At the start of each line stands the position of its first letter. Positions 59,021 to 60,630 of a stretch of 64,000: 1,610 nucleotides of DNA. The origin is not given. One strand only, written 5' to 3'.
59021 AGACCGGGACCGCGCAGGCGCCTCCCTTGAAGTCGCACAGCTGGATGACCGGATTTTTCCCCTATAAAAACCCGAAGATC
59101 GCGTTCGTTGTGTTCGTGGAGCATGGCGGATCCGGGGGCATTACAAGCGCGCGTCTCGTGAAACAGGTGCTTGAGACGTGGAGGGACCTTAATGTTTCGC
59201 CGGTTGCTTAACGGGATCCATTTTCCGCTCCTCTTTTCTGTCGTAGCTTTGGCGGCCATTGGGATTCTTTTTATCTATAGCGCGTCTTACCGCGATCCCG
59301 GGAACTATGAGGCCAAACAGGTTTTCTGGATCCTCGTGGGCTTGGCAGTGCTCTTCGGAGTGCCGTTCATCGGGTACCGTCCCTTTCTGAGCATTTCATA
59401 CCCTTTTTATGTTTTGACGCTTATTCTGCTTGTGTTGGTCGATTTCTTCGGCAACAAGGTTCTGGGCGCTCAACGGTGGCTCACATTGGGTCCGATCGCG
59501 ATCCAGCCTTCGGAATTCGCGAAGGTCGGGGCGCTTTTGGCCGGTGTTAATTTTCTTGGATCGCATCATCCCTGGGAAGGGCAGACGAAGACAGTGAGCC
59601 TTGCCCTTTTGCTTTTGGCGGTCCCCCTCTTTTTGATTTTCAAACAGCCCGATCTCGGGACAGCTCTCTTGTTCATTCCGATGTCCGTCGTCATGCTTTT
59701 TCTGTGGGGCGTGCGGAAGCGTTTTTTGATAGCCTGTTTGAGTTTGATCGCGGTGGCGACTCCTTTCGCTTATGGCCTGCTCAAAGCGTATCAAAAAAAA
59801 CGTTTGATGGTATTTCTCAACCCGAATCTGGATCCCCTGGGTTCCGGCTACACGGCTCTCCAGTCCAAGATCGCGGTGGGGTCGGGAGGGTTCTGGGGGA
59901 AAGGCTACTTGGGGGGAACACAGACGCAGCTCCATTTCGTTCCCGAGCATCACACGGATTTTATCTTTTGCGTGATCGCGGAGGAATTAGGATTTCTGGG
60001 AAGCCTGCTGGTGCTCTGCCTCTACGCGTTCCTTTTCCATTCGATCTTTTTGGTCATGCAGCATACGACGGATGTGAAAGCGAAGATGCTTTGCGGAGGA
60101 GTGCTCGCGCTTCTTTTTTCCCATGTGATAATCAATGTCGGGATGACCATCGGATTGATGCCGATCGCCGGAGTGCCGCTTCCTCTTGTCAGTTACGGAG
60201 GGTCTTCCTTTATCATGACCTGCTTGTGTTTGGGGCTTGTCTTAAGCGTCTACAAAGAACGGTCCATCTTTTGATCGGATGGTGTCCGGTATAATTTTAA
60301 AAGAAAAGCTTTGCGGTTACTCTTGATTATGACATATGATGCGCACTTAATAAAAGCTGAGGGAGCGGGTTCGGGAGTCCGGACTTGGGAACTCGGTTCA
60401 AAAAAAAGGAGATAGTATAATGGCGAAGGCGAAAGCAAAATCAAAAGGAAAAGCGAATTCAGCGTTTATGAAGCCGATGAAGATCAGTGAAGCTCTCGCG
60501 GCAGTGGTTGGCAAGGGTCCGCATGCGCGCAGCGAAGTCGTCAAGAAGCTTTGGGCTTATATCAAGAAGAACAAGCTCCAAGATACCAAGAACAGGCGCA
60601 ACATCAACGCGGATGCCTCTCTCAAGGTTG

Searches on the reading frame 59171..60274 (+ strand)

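Call 6: search_protein_families(library=pfam, proteins=[window:59171-60274:+])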
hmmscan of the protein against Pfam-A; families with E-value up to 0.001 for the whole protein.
window:59171-60274:+ (367 aa): 1 family
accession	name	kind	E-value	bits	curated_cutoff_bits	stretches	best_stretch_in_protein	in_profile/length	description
PF01098.24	FTSW_RODA_SPOVE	-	9.3e-94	314.8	26.4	1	20-364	3-354/356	Cell cycle protein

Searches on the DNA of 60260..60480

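Call 13: search_rna_families(source=window, start=60260, end=60480, threshold=evalue, max_evalue=10)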
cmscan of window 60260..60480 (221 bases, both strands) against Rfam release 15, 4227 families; matches with E-value up to 10: 2.
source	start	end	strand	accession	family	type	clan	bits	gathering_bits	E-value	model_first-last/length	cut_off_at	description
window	60291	60477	-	RF02706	TeloSII_ncR30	Gene; sRNA;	-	13.6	86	0.41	1-226/226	no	TeloSII non coding RNA 30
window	60460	60480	+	RF02182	ST7-AS2_2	Gene; lncRNA;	-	9.5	45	6.8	1-20/47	3'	ST7 antisense RNA 2 conserved region 2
